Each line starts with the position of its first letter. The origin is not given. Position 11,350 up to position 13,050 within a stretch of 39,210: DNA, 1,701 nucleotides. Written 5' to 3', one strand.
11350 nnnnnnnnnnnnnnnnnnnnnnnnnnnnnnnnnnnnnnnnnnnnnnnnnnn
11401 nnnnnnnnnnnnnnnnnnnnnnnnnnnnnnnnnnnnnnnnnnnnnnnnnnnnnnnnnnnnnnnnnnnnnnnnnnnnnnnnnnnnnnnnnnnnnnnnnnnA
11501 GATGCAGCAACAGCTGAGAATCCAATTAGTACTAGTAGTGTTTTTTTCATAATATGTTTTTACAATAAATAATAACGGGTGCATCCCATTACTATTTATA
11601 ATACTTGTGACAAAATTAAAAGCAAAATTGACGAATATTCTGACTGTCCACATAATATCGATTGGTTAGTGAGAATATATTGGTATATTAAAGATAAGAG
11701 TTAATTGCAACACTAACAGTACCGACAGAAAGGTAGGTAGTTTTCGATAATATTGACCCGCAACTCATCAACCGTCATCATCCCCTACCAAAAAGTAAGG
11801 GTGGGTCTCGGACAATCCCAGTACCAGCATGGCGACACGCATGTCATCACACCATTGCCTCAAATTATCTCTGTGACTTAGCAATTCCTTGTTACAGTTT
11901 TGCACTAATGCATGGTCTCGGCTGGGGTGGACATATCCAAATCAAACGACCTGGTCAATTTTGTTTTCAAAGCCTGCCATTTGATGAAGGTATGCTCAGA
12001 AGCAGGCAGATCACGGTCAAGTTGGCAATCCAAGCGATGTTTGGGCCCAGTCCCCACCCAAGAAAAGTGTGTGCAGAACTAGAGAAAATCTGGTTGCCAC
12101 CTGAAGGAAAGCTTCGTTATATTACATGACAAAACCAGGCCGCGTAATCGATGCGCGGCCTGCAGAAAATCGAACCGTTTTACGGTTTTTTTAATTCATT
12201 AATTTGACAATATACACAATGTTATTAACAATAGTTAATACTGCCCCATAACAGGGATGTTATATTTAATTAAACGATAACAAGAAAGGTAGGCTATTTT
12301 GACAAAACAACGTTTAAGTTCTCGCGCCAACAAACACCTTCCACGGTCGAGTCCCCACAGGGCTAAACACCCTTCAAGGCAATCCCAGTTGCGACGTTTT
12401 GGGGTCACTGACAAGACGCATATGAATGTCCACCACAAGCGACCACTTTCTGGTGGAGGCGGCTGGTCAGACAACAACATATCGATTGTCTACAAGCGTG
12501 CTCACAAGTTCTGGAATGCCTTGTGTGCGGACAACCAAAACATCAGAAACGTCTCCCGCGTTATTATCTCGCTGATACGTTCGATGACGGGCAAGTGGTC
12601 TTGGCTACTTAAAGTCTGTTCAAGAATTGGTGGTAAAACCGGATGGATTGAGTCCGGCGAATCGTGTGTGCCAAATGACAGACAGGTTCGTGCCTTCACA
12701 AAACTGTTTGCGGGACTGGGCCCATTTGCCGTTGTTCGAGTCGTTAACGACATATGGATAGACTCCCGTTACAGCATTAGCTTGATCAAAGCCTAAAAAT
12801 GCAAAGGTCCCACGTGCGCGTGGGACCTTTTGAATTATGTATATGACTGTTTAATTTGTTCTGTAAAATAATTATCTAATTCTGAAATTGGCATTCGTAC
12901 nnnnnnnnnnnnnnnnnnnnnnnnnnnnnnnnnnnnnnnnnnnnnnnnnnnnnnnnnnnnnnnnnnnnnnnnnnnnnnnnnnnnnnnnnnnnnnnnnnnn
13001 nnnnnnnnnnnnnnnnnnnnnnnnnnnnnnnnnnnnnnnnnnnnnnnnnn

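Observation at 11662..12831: GC-rich 1.2-kb island with two tandem, diverged small HNH-like genes, each with its own promoter-like leader and terminator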

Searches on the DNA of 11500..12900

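Call 8: search_rna_families(source=window, start=11500, end=12900, threshold=evalue, max_evalue=10)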
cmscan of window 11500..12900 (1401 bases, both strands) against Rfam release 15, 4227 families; matches with E-value up to 10: 7.
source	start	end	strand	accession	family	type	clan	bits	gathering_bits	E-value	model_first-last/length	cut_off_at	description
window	11562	11655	-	RF02432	SpF25_sRNA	Gene; sRNA;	-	28.3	48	0.038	1-102/102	no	Streptococcus sRNA SpF25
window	11604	11714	-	RF01218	snR41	Gene; snRNA; snoRNA; CD-box;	CL00068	21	50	1.7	1-111/111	no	Small nucleolar RNA snR41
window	11928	12032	-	RF01575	DdR7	Gene; snRNA; snoRNA; CD-box;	-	15.4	80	7.3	1-98/98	no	Dictyostelium snoRNA Dd7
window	12443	12466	+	RF00523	Prion_pknot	Cis-reg;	-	15.4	39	8.8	1-40/40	no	Prion pseudoknot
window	12136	12210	-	RF00007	U12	Gene; snRNA; splicing;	CL00006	13.4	53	9.3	1-151/151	no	U12 minor spliceosomal RNA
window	11829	11855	-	RF01290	SNORD10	Gene; snRNA; snoRNA; CD-box;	-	13.2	37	6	1-139/139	no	Small nucleolar RNA SNORD10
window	12802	12900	-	RF01822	RsaJ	Gene; sRNA;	-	12.6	100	4.3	189-287/287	5'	RNA Staph. aureus A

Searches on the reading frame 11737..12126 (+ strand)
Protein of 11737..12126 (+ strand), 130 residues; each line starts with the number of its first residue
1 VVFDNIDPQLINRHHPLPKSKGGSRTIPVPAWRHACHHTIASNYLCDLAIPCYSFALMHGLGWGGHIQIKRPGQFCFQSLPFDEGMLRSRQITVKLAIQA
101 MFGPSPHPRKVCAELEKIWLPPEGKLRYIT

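Call 11: search_protein_families(library=pfam, proteins=[window:11737-12126:+], max_evalue=10)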
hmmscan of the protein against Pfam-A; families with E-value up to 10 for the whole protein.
seq(130 aa): 0 families

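Call 16: search_protein_families(library=ncbifam, proteins=[window:11737-12126:+], max_evalue=10)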
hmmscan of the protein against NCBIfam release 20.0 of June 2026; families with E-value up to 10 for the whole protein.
seq(130 aa): 0 families

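Call 17: search_protein_families(library=phrogs, proteins=[window:11737-12126:+], max_evalue=10)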
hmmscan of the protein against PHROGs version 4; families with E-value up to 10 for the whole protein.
seq(130 aa): 0 families

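Call 90: find_homologous_proteins(query=A6, max_evalue=0.01)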
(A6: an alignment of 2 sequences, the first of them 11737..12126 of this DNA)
Query A6 (2 sequences) (130 aa, profile of the alignment): 2 proteins with E <= 0.01 among 44 candidates.
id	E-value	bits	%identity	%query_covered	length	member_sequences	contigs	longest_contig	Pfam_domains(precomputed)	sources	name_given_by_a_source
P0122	3.7e-78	278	78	92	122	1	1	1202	-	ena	-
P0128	7.6e-27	112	47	87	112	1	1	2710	-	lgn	-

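Call 91: find_encoding_contigs(protein=P0128, flank=6000, max_places=3)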
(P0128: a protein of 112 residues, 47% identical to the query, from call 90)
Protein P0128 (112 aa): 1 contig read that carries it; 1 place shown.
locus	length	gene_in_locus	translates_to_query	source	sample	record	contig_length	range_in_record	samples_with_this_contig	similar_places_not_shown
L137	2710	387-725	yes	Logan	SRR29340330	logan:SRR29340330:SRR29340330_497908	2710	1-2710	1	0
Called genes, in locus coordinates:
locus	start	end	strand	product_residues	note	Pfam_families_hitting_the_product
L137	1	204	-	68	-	?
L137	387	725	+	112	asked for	-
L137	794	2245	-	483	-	PF00587:tRNA-synt_2b, PF03129:HGTP_anticodon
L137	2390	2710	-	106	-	?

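Call 95: search_protein_families(library=padloc, proteins=[window:11737-12126:+, P0128], max_evalue=1)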
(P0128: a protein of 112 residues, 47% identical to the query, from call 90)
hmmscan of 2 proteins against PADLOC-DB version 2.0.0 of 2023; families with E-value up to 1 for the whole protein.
window:11737-12126:+ (130 aa): 0 families

P0128 (112 aa): 0 families
